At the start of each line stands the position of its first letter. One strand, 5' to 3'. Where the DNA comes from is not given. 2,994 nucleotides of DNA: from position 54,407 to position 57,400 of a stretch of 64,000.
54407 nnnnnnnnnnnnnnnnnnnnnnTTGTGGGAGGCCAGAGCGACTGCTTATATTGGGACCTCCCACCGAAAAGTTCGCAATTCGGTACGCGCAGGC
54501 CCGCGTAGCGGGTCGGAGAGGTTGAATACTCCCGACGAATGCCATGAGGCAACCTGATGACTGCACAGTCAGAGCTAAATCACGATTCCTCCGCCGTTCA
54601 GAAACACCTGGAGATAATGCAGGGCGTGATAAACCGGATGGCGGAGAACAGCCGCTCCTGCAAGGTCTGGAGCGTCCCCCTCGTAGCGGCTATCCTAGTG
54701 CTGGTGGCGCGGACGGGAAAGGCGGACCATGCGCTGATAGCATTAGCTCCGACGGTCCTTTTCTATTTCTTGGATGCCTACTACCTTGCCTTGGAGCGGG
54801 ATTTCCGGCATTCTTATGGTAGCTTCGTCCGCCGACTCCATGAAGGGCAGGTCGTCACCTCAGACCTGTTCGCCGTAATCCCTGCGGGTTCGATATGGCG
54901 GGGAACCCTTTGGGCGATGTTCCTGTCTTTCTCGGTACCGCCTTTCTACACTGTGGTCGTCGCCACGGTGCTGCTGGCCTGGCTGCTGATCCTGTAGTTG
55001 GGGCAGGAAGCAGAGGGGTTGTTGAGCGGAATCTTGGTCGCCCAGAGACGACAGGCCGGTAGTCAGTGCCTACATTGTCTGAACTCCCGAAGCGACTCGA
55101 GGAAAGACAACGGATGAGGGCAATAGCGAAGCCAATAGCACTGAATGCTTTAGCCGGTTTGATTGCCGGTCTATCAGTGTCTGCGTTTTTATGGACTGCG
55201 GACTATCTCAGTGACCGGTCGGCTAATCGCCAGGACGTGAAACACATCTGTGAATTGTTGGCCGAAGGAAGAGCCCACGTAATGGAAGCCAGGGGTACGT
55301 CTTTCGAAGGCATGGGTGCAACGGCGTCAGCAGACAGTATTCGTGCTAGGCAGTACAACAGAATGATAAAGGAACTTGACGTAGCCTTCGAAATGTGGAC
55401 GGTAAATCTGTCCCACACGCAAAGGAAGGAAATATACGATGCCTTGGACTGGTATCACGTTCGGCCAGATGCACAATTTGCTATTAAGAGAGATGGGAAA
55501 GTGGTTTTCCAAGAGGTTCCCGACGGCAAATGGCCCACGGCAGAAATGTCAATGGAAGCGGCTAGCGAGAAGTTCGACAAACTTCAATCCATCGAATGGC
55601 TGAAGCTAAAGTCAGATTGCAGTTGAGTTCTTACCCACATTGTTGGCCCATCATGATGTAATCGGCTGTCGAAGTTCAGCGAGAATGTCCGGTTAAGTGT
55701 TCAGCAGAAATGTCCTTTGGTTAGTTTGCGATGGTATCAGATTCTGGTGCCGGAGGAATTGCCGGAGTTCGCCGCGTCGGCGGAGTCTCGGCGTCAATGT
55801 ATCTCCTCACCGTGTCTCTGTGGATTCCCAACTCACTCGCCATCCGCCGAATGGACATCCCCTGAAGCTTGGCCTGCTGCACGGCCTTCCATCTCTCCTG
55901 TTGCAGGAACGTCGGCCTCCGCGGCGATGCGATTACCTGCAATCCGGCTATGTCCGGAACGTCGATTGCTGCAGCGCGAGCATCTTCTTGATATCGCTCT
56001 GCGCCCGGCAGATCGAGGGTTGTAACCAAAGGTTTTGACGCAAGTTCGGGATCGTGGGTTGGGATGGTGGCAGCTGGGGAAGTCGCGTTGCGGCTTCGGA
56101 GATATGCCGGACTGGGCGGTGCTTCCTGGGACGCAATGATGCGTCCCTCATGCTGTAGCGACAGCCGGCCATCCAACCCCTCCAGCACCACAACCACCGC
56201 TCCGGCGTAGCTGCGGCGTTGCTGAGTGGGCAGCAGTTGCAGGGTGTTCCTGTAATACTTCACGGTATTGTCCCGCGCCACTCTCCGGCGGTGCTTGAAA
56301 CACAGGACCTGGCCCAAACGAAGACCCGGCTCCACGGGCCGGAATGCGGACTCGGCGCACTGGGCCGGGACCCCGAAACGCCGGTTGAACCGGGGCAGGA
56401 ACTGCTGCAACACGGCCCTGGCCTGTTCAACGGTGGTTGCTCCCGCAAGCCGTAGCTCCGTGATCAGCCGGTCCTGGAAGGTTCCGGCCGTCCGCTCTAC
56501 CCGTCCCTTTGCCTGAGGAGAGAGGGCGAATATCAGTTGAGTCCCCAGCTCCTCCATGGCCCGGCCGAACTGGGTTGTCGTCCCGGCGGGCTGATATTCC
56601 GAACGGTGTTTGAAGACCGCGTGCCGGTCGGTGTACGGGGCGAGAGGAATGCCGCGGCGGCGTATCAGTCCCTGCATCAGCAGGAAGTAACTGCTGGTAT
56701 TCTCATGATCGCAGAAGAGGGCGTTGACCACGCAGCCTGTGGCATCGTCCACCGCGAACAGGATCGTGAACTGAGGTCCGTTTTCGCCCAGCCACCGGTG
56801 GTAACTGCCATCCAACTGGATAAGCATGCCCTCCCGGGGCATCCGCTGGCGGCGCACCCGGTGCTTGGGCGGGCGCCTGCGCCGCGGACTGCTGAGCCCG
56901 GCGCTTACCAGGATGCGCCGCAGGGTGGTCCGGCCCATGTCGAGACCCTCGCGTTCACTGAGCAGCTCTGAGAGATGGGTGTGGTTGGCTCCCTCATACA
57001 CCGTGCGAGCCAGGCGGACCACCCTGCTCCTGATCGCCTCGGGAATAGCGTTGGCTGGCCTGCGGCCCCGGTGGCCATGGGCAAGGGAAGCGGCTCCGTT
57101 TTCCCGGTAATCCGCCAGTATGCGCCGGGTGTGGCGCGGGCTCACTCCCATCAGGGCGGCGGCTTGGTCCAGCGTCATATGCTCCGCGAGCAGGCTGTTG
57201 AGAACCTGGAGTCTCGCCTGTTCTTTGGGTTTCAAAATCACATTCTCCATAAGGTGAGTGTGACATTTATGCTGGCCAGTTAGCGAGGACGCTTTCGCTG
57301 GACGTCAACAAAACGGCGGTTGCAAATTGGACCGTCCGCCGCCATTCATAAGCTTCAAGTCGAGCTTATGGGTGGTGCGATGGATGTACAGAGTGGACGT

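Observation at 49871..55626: Best candidate for an undescribed defence system: metallophosphoesterase-helical protein + Hsp90/MORC-like GHKL ATPase + small membrane proteins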

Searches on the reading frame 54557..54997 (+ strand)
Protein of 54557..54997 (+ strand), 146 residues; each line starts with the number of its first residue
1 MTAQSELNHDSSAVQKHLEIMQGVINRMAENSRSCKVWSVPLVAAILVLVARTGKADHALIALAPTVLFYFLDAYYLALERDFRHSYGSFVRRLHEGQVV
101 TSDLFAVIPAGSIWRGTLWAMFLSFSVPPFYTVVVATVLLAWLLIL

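Call 3: search_protein_families(library=pfam, proteins=[window:54557-54997:+], max_evalue=0.1)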
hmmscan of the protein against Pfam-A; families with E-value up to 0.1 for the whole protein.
window:54557-54997:+ (146 aa): 2 families
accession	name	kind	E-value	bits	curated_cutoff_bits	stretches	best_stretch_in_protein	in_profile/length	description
PF11836.14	Phage_TAC_11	-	0.015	15.8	27.8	1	78-116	24-62/96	Phage tail tube protein, GTA-gp10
PF17370.7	DUF5392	-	0.047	14.2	25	1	9-85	4-81/139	Family of unknown function (DUF5392)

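Call 4: search_protein_families(library=padloc, proteins=[window:54557-54997:+], max_evalue=0.1)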
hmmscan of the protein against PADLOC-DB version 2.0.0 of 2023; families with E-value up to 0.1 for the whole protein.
window:54557-54997:+ (146 aa): 4 families
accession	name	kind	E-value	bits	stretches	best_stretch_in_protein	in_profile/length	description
PDLC04686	PDC-M50A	-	4.4e-29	99.4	1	14-143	5-130/134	-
PDLC04685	PDC-M50A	-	5.7e-21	73.1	1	15-140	6-125/130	-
PDLC04684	PDC-M50A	-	1.8e-15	55.8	1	16-140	16-135/159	-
PDLC04687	PDC-M50A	-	3.1e-14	51.2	1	8-140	6-135/144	-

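Call 5: search_protein_families(library=ncbifam, proteins=[window:54557-54997:+], max_evalue=0.1)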
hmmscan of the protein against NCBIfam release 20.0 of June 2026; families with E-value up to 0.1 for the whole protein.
window:54557-54997:+ (146 aa): 1 family
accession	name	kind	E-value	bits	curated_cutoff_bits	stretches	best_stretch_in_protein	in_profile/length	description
TIGR01644.1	phage_P2_V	subfamily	0.039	13.5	46.75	1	14-61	24-72/192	phage baseplate assembly protein V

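Call 45: find_homologous_proteins(query=window:54557-54997:+)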
Query window:54557-54997:+ (146 aa): 1206 proteins with E <= 0.001 among 1257 candidates; the best 120 are listed.
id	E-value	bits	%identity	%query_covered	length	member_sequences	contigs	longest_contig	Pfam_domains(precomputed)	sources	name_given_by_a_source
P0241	1.4e-89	315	100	100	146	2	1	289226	-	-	-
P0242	7.9e-78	277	88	100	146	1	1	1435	-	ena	-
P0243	4.5e-72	258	84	100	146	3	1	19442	-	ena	-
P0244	4.6e-72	258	85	100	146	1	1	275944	-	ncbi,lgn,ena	-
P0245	2.2e-71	256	84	100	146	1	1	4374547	-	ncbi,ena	-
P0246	2.4e-71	256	82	100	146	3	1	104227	-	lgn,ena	-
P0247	2.9e-70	252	79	100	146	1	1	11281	-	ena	-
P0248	4.7e-70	252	82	100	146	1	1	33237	-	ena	-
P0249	8.5e-70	251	79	100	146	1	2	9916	-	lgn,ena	-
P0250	1.1e-69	251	79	100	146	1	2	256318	-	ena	-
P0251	1.3e-69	250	79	100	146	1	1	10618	-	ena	-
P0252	3.0e-69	249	79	100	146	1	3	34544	-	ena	-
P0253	3.0e-69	249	79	100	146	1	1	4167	-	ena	-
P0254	1.0e-68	247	81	100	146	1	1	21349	-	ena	-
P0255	1.4e-68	247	79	100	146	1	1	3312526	-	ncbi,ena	-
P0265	4.4e-66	239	78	100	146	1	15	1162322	-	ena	-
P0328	3.2e-59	217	68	99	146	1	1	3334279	-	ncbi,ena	-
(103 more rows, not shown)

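Call 47: find_encoding_contigs(protein=P0245, flank=4000, max_places=2)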
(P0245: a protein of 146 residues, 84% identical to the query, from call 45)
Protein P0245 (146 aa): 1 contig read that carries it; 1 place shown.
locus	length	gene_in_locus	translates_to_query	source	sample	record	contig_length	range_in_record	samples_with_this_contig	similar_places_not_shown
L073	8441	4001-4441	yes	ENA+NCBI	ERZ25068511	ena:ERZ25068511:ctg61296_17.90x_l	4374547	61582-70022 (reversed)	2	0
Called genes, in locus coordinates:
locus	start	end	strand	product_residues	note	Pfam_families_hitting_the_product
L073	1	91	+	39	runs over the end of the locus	-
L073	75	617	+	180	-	-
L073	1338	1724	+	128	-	PF12161:HsdM_N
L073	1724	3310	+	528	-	PF02384:N6_Mtase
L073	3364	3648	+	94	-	PF04365:BrnT_toxin (weak)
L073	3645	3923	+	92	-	-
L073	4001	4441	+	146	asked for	-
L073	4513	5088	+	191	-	PF01797:Y1_Tnp (faint)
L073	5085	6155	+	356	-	PF01420:Methylase_S (weak)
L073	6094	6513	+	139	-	PF01420:Methylase_S (faint)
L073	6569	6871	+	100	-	-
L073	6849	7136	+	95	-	PF01850:PIN (weak)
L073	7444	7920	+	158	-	PF04313:HSDR_N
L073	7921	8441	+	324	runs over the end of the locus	PF00270:DEAD, PF04851:ResIII, PF18766:SWI2_SNF2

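Call 48: find_encoding_contigs(protein=P0328, flank=4000, max_places=2)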
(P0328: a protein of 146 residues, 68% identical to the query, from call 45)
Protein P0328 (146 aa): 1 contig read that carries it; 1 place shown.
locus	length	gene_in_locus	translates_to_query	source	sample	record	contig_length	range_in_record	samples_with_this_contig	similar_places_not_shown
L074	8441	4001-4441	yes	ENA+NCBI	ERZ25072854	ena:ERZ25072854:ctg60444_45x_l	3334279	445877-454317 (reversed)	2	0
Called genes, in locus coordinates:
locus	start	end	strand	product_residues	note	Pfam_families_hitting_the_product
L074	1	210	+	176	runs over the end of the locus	PF00072:Response_reg, PF00486:Trans_reg_C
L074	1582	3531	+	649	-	PF12161:HsdM_N, PF02384:N6_Mtase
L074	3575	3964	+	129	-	PF08937:ThsB_TIR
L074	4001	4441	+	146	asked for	-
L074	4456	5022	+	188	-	PF08937:ThsB_TIR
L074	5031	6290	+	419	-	PF01420:Methylase_S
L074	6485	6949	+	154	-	PF14487:DarT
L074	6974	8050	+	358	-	PF01661:Macro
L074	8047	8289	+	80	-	PF04255:DUF433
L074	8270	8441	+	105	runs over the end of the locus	-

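Call 49: find_encoding_contigs(protein=P0265, flank=4000, max_places=4)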
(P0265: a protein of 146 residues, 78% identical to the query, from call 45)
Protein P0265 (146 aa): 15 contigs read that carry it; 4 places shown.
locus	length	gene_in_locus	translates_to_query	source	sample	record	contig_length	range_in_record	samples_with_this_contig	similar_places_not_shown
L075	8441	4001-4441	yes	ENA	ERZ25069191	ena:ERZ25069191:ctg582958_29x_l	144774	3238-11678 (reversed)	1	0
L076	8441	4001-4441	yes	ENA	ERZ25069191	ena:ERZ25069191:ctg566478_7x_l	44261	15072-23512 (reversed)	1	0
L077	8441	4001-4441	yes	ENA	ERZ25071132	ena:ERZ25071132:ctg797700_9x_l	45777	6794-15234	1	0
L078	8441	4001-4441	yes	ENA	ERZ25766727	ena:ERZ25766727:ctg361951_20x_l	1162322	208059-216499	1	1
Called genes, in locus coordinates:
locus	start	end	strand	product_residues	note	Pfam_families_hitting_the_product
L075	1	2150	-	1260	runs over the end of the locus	-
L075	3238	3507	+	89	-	-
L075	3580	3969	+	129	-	PF05014:Nuc_deoxyrib_tr (weak), PF08937:ThsB_TIR, PF13676:TIR_2 (weak)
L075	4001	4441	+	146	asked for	-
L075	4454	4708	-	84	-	PF01609:DDE_Tnp_1 (faint), PF13586:DDE_Tnp_1_2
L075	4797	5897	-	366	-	-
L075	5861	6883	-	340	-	PF13546:DDE_5, PF13384:HTH_23 (weak), PF13518:HTH_28, PF13551:HTH_29, PF13565:HTH_32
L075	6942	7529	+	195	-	PF00872:Transposase_mut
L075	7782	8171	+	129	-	PF00872:Transposase_mut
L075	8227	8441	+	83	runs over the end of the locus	PF13384:HTH_23 (weak)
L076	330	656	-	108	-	-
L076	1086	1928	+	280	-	-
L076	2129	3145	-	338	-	-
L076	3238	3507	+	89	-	-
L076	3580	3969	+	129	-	PF05014:Nuc_deoxyrib_tr (weak), PF08937:ThsB_TIR, PF13676:TIR_2 (weak)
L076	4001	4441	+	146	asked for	-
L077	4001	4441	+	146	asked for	-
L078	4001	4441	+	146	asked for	-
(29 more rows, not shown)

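Call 54: search_protein_families(library=pfam, proteins=[L073:4513-5088:+, L074:4456-5022:+, L074:3575-3964:+, L073:3645-3923:+], max_evalue=1)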
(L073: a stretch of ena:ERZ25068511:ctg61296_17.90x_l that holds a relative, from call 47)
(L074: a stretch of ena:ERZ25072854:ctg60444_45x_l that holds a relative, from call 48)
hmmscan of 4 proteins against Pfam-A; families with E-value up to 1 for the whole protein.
L073:4513-5088:+ (191 aa): 2 families
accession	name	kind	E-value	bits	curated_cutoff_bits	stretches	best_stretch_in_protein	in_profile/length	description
PF01797.21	Y1_Tnp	-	8e-07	29.7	23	2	116-170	63-121/121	Transposase IS200 like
PF18051.6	RPN1_C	-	0.15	12.5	26.1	1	67-91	25-49/54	26S proteasome non-ATPase regulatory subunit RPN1 C-terminal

L074:4456-5022:+ (188 aa): 2 families
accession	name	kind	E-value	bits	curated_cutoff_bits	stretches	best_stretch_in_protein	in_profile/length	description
PF08937.16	ThsB_TIR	-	1.6e-16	61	21.2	1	12-109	1-97/100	Thoeris protein ThsB, TIR-like domain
PF13676.11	TIR_2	-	0.0017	19.3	28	1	11-111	1-98/122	TIR domain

L074:3575-3964:+ (129 aa): 6 families
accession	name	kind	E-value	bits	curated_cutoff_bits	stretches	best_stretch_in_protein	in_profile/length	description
PF08937.16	ThsB_TIR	-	2e-09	38.2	21.2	1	7-98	1-98/100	Thoeris protein ThsB, TIR-like domain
PF05014.21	Nuc_deoxyrib_tr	-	0.00019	22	28.8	1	44-100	48-103/117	Nucleoside 2-deoxyribosyltransferase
PF18185.7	STALD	-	0.0016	18.3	24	1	41-96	97-158/211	Sir2- and TIR-associating SLOG family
PF13676.11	TIR_2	-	0.0042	18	28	1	16-96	10-92/122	TIR domain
PF10087.14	DUF2325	-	0.038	14.6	33.6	1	29-95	14-81/94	Uncharacterized protein conserved in bacteria (DUF2325)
PF14359.12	DUF4406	-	0.077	13.8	22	1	32-91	32-90/91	Domain of unknown function (DUF4406)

L073:3645-3923:+ (92 aa): 2 families
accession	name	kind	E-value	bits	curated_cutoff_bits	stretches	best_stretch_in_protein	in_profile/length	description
PF12441.14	CopG_antitoxin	-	0.0076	17.4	28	1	39-81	31-77/79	CopG antitoxin of type II toxin-antitoxin system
PF21983.2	NikA-like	-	0.057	14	27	1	47-76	5-34/72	Mobilization protein NikA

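Call 59: search_protein_families(library=padloc, proteins=[L074:3575-3964:+, L074:4456-5022:+, L075:3580-3969:+, L075:3238-3507:+, L073:4513-5088:+], max_evalue=0.01)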
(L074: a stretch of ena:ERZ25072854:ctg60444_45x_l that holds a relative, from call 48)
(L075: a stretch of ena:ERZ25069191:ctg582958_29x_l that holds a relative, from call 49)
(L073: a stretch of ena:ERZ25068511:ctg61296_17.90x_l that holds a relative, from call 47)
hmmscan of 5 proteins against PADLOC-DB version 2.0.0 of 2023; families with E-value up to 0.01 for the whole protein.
L074:3575-3964:+ (129 aa): 5 families
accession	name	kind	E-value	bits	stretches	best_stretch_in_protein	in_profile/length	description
PDLC00429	ThsB1|ThsB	-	2.7e-05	22.3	1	26-97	37-104/167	TIR-like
PDLC00433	ThsB1|ThsB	-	7.4e-05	20.8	1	5-94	4-95/164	TIR-like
PDLC00416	ThsA1|ThsA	-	0.00034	18.3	1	45-97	120-177/226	STALD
PDLC00418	ThsB1|ThsB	-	0.00049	18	1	4-98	5-103/155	TIR-like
PDLC04688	PDC-M50B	-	0.00088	17.5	1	6-93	5-98/162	-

L074:4456-5022:+ (188 aa): 6 families
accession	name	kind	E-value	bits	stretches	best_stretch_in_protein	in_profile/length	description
PDLC04688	PDC-M50B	-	1.4e-13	49.4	1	9-161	3-157/162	-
PDLC00431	ThsB1|ThsB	-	5.6e-12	44.3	1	9-160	3-157/162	TIR-like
PDLC00428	ThsB1|ThsB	-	5.1e-09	34.8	1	9-111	3-125/219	TIR-like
PDLC00433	ThsB1|ThsB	-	1.9e-08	32.5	1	8-95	2-89/164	TIR-like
PDLC00418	ThsB1|ThsB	-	2.5e-08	31.9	1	8-96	4-94/155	TIR-like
PDLC00438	ThsB1|ThsB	-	0.00052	18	1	9-81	3-74/206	TIR-like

L075:3580-3969:+ (129 aa): 5 families
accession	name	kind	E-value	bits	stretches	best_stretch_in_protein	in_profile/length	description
PDLC00418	ThsB1|ThsB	-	1.6e-06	26.1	1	5-93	6-98/155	TIR-like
PDLC00433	ThsB1|ThsB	-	2.4e-06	25.7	1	5-94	4-95/164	TIR-like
PDLC04688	PDC-M50B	-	0.0001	20.5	1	6-93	5-98/162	-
PDLC00431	ThsB1|ThsB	-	0.0018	16.7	1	6-94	5-98/162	TIR-like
PDLC00429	ThsB1|ThsB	-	0.0082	14.2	0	45-94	51-101/167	TIR-like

L075:3238-3507:+ (89 aa): 1 family
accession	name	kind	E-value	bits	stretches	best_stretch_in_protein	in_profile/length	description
PDLC03029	MTase_I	-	1.5e-25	87.8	1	3-88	577-660/661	Type I methyltransferase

L073:4513-5088:+ (191 aa): 0 families

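Call 81: find_encoding_contigs(protein=P0241, flank=10000, max_places=1)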
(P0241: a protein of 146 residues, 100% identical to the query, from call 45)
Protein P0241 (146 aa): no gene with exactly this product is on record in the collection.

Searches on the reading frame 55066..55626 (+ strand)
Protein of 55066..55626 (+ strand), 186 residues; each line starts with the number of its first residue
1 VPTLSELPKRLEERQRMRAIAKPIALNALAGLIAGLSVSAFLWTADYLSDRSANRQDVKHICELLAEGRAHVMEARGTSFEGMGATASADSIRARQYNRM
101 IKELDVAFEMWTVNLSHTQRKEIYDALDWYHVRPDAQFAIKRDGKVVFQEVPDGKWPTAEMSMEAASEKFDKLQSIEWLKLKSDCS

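Call 3: search_protein_families(library=pfam, proteins=[window:55066-55626:+], max_evalue=0.1)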
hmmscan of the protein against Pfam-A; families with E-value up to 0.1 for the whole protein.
window:55066-55626:+ (186 aa): 1 family
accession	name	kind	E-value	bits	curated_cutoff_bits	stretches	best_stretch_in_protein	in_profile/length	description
PF21528.2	CC2D1A-B_DM14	-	0.029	14.9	24.6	1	85-106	15-36/56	Coiled-coil and C2 domain-containing protein 1, DM14 domain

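Call 4: search_protein_families(library=padloc, proteins=[window:55066-55626:+], max_evalue=0.1)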
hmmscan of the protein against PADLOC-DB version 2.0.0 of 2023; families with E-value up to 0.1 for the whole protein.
window:55066-55626:+ (186 aa): 0 families

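Call 5: search_protein_families(library=ncbifam, proteins=[window:55066-55626:+], max_evalue=0.1)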
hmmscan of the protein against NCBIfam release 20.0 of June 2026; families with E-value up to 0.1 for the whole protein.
window:55066-55626:+ (186 aa): 1 family
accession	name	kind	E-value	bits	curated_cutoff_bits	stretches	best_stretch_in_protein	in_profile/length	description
NF008496.0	PRK11408.1-3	equivalog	0.025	13.9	260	0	103-148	146-191/238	hypothetical protein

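Call 54: search_protein_families(library=pfam, proteins=[window:55066-55626:+], max_evalue=1)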
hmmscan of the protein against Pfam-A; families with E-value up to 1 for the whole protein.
window:55066-55626:+ (186 aa): 2 families
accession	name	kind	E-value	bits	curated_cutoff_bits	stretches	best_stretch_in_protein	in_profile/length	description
PF21528.2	CC2D1A-B_DM14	-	0.029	14.9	24.6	1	85-106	15-36/56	Coiled-coil and C2 domain-containing protein 1, DM14 domain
PF06420.17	Mgm101p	-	0.15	12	27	1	43-123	59-140/170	Mitochondrial genome maintenance MGM101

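Call 61: find_related_loci(query=window:55066-55626:+, collection=metagenome_contigs, flank=4000)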
Query window:55066-55626:+ (186 aa) in metagenome_contigs; peptide patterns used: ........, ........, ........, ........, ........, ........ (x = any residue, [..] = any of these).
161 stretches matched a pattern, but none encodes a relative of the query by tblastn (E <= 1e-3).

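Call 82: search_dna_similar(query=window:55066-55626:+, collection=plasmids, mode=protein, max_evalue=0.001, max_rows=10)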
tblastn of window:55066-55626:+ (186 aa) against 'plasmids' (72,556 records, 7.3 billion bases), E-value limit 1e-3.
No match.

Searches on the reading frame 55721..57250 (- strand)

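Call 89: search_protein_families(library=pfam, proteins=[window:55721-57250:-], max_evalue=0.0001)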
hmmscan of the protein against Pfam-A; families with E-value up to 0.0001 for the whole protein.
window:55721-57250:- (509 aa): 7 families
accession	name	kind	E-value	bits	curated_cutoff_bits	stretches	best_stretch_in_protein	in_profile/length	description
PF13384.12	HTH_23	-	9.5e-15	54.3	24.6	2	8-56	2-49/50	Homeodomain-like domain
PF13518.12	HTH_28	-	3.4e-14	53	25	2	13-64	2-52/52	Helix-turn-helix domain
PF13551.12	HTH_29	-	4.1e-14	52.9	28.1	1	13-74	1-63/64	Winged helix-turn helix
PF13565.12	HTH_32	-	1.1e-05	26.4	33.7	1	42-114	3-73/73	Homeodomain-like domain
PF13542.12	HTH_Tnp_ISL3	-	1.4e-05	24.9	27.4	0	459-486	21-48/51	Helix-turn-helix domain of transposase family ISL3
PF08281.18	Sigma70_r4_2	-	1.7e-05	24.8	25.7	0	460-485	22-47/54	Sigma-70, region 4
PF01381.28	HTH_3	-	6.9e-05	23.2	23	0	461-492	6-37/55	Helix-turn-helix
